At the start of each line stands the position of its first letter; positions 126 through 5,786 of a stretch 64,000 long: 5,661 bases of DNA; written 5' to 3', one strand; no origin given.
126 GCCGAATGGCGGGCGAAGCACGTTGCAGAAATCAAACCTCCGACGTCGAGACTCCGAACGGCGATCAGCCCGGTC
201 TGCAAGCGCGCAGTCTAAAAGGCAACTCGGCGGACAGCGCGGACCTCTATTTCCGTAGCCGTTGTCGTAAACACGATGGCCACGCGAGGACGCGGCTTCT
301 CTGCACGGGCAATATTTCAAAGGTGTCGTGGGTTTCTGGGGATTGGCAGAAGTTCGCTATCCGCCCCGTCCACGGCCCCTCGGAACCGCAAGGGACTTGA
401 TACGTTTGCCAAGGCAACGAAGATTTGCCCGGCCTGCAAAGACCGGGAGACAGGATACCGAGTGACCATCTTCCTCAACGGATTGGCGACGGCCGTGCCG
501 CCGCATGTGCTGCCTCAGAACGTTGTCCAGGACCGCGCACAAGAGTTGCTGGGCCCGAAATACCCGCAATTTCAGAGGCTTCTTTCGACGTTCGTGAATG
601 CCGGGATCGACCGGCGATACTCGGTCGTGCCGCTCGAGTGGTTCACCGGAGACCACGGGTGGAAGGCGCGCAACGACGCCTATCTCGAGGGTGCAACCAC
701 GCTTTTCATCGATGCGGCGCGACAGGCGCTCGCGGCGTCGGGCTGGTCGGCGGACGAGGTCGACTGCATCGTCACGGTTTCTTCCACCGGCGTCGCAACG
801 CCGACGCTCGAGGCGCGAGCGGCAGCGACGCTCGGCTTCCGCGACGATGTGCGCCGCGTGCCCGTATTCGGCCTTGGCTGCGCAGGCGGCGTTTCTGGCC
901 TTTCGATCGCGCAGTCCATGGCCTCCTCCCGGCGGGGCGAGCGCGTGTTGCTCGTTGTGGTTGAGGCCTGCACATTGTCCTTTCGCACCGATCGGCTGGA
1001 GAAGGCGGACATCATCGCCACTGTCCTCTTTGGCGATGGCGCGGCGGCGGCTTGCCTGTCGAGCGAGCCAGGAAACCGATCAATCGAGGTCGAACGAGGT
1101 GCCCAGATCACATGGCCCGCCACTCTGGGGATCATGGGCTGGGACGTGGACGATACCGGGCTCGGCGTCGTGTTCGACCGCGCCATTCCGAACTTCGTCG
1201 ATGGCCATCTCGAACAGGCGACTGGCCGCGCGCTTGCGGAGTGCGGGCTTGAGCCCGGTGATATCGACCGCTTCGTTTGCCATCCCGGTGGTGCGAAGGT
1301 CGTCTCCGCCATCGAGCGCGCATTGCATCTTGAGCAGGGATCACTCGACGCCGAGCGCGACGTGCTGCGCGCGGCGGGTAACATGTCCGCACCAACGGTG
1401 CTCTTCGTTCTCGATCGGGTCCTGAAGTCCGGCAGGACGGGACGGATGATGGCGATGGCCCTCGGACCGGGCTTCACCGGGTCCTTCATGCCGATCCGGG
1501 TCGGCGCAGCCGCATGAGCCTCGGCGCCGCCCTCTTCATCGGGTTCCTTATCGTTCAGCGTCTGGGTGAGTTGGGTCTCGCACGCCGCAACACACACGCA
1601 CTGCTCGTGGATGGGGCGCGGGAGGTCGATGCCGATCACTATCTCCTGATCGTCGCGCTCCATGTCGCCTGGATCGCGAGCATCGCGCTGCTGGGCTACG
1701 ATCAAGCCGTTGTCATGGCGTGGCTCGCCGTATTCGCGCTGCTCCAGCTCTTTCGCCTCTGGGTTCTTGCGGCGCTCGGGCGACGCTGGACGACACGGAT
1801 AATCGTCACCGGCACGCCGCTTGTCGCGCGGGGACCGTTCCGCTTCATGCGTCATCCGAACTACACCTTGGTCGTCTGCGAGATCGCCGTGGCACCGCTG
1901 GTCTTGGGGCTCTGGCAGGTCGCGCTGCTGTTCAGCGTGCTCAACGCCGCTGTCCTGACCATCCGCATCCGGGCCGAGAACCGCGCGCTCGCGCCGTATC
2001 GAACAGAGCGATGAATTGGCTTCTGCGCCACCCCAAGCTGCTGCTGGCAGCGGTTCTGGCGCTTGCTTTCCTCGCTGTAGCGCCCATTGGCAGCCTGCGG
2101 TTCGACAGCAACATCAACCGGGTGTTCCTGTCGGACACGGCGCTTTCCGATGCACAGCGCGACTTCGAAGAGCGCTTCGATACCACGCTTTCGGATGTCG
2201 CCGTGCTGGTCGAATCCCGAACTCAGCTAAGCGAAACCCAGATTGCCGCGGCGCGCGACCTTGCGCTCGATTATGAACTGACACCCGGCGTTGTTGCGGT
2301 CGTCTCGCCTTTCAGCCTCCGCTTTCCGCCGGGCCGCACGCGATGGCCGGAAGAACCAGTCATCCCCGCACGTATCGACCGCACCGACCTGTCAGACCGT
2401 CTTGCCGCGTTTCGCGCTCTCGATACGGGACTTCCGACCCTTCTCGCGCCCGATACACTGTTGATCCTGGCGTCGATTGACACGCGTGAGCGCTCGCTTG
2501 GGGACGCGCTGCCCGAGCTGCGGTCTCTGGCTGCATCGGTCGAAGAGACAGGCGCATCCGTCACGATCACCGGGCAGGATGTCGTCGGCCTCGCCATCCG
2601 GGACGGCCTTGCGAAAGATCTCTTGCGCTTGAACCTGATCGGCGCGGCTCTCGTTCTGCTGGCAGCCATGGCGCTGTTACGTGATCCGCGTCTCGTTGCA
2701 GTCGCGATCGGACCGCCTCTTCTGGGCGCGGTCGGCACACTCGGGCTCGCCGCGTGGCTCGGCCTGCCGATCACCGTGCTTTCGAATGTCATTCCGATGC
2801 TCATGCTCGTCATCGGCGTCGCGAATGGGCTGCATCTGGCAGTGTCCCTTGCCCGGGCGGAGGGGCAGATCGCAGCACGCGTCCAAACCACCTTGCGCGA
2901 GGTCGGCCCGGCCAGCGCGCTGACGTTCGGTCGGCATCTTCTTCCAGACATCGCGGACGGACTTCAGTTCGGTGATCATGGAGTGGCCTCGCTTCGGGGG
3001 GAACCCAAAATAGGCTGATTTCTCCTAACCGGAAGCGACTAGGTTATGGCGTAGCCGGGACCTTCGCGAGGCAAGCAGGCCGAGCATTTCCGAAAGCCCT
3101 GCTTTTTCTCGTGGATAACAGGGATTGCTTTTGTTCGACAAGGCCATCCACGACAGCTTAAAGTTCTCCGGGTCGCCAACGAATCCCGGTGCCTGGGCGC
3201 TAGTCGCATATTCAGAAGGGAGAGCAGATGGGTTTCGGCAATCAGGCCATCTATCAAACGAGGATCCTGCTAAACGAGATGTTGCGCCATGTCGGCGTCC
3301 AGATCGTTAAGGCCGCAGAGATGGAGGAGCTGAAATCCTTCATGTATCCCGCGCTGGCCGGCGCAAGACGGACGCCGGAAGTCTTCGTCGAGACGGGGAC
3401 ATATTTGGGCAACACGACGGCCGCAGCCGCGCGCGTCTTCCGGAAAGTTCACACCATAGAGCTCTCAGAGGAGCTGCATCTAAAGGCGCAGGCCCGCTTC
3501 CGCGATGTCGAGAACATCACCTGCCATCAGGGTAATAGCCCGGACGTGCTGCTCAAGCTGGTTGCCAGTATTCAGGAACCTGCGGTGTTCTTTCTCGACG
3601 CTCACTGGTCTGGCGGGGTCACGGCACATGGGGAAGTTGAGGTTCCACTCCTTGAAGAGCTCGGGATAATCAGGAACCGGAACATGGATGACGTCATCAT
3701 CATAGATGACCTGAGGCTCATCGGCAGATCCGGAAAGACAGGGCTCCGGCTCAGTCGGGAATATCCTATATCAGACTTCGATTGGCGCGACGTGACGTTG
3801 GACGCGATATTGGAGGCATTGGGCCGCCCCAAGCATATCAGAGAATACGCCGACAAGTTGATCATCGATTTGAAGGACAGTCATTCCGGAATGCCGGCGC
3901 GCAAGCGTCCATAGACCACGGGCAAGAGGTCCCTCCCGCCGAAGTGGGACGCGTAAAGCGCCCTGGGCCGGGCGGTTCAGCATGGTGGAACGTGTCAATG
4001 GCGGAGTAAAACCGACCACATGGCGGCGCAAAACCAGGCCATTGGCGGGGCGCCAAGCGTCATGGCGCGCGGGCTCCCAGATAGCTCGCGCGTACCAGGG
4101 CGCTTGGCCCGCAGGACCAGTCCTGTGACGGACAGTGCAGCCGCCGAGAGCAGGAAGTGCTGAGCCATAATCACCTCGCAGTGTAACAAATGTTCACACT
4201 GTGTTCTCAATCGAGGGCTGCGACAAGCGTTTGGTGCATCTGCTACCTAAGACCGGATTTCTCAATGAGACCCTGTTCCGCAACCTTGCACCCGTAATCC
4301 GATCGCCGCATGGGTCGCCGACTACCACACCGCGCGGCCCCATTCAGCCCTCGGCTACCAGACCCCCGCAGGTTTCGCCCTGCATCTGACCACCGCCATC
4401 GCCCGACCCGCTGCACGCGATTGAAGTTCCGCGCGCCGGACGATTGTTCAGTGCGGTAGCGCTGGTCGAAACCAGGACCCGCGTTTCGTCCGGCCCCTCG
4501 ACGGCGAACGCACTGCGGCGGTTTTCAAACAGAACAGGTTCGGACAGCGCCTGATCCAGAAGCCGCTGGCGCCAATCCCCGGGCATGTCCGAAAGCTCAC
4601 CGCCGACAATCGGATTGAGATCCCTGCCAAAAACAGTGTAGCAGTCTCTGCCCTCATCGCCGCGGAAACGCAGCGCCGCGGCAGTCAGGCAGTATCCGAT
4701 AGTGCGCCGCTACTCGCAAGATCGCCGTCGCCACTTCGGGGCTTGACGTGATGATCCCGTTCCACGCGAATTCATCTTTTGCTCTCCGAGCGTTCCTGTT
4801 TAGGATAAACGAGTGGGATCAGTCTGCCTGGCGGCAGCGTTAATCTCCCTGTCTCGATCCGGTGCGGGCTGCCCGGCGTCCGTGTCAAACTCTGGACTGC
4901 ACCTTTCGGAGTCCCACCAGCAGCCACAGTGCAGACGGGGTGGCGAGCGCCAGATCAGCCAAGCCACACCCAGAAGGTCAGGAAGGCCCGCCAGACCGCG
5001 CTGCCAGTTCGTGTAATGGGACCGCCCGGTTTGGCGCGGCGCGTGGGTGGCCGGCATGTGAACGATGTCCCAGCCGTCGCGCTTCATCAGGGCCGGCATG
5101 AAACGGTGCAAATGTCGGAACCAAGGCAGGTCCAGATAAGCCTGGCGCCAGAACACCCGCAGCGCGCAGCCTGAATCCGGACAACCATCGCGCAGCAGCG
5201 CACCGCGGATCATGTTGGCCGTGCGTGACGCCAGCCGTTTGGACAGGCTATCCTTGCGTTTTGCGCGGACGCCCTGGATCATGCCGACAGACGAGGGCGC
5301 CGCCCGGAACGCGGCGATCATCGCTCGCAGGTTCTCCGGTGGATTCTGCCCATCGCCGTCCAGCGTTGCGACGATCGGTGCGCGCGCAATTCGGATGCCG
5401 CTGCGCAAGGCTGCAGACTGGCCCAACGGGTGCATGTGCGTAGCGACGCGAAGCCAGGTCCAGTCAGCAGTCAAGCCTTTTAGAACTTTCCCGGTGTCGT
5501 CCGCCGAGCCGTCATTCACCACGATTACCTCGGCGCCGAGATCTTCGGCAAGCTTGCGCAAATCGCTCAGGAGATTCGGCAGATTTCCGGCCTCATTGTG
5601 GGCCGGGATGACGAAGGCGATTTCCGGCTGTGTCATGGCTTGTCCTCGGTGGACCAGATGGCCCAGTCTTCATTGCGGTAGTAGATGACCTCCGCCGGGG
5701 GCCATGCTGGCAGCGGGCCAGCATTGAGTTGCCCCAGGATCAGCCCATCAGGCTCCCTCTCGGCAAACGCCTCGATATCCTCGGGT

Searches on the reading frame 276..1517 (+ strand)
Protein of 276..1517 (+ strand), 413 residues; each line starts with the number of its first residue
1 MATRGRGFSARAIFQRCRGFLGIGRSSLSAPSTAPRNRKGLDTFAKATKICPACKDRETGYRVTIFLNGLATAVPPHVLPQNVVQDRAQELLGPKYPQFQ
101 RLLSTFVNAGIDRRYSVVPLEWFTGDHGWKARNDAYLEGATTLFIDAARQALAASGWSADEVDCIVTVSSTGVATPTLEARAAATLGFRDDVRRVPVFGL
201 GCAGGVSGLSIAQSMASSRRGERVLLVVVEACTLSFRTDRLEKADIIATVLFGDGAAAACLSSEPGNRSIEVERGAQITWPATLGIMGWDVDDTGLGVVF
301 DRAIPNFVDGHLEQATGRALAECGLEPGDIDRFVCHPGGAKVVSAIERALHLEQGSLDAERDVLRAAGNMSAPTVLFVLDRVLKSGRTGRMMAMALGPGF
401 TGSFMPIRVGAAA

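Call 16: search_protein_families(library=pfam, proteins=[window:276-1517:+], max_evalue=0.001)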
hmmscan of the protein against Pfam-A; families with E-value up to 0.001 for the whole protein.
window:276-1517:+ (413 aa): 5 families
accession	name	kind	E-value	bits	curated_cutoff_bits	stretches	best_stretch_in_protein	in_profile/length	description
PF00195.25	Chal_sti_synt_N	-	3e-23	82.9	27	1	127-265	86-225/225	Chalcone and stilbene synthases, N-terminal domain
PF02797.21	Chal_sti_synt_C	-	1.3e-15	58.1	27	1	275-391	5-122/151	Chalcone and stilbene synthases, C-terminal domain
PF08392.18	FAE1_CUT1_RppA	-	1.7e-14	54.3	27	1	118-268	63-210/290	FAE1/Type III polyketide synthase-like protein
PF08545.16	ACP_syn_III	-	5e-10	39.6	24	1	201-272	6-74/80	3-Oxoacyl-[acyl-carrier-protein (ACP)] synthase III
PF08541.16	ACP_syn_III_C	-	1.3e-07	32.1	26.6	1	320-401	1-82/90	3-Oxoacyl-[acyl-carrier-protein (ACP)] synthase III C terminal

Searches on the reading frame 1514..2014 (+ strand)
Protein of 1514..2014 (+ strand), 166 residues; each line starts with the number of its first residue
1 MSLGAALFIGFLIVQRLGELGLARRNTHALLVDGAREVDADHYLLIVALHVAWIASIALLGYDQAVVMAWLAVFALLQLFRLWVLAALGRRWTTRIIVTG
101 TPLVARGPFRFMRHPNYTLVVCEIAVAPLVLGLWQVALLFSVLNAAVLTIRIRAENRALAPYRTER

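Call 16: search_protein_families(library=pfam, proteins=[window:1514-2014:+], max_evalue=0.001)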
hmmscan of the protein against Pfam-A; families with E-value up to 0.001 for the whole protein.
window:1514-2014:+ (166 aa): 2 families
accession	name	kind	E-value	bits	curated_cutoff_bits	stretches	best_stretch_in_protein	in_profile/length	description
PF04140.19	ICMT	-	5e-25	88.2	24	1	71-160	2-94/95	Isoprenylcysteine carboxyl methyltransferase (ICMT) family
PF04191.18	PEMT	-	2.9e-07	31.3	25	1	71-159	7-98/105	Phospholipid methyltransferase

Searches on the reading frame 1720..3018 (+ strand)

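Call 16: search_protein_families(library=pfam, proteins=[window:1720-3018:+], max_evalue=0.001)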
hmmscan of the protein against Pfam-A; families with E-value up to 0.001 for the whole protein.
window:1720-3018:+ (432 aa): 3 families
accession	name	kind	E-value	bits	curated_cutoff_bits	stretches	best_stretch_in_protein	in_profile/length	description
PF03176.21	MMPL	-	3.7e-09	36.4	20.5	1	140-371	11-216/333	MMPL family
PF02460.24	Patched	-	3.8e-06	27.2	23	1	322-402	27-109/156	Patched SSD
PF12349.14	Sterol-sensing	-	7.6e-06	26.3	22.3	1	337-402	20-88/153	Sterol-sensing domain of SREBP cleavage-activation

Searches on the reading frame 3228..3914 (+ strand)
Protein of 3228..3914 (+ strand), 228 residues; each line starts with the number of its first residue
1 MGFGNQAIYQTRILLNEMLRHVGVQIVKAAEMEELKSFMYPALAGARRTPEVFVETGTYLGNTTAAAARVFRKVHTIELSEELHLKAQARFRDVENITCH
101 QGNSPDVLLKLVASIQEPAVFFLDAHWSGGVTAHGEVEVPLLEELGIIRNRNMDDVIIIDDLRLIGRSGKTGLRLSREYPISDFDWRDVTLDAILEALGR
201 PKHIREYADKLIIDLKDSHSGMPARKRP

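Call 16: search_protein_families(library=pfam, proteins=[window:3228-3914:+], max_evalue=0.001)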
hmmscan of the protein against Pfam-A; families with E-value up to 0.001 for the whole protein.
window:3228-3914:+ (228 aa): 0 families

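Call 69: search_protein_families(library=pfam, proteins=[window:3228-3914:+], max_evalue=0.01)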
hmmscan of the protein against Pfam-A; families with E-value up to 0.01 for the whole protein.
window:3228-3914:+ (228 aa): 1 family
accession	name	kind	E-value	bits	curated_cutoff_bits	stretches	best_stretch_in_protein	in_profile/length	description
PF13578.12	Methyltransf_24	-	0.0017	19.6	26.3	1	54-148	1-100/105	Methyltransferase domain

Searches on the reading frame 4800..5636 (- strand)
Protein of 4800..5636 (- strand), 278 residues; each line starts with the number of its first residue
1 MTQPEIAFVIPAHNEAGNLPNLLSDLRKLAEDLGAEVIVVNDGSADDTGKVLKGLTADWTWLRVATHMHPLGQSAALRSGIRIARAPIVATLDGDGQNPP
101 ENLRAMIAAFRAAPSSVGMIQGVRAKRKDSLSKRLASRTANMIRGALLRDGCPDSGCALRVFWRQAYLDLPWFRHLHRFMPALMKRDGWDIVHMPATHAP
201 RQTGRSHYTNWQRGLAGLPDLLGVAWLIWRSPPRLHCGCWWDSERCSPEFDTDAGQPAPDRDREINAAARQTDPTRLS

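Call 16: search_protein_families(library=pfam, proteins=[window:4800-5636:-], max_evalue=0.001)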
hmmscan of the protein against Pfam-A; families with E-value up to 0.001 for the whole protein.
window:4800-5636:- (278 aa): 2 families
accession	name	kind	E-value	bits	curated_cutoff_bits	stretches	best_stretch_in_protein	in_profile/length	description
PF00535.33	Glycos_transf_2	-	3.7e-22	79.5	23.3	1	8-167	2-164/168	Glycosyl transferase family 2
PF13641.12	Glyco_tranf_2_3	-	3.3e-07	31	27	1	4-189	1-188/230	Glycosyltransferase like family 2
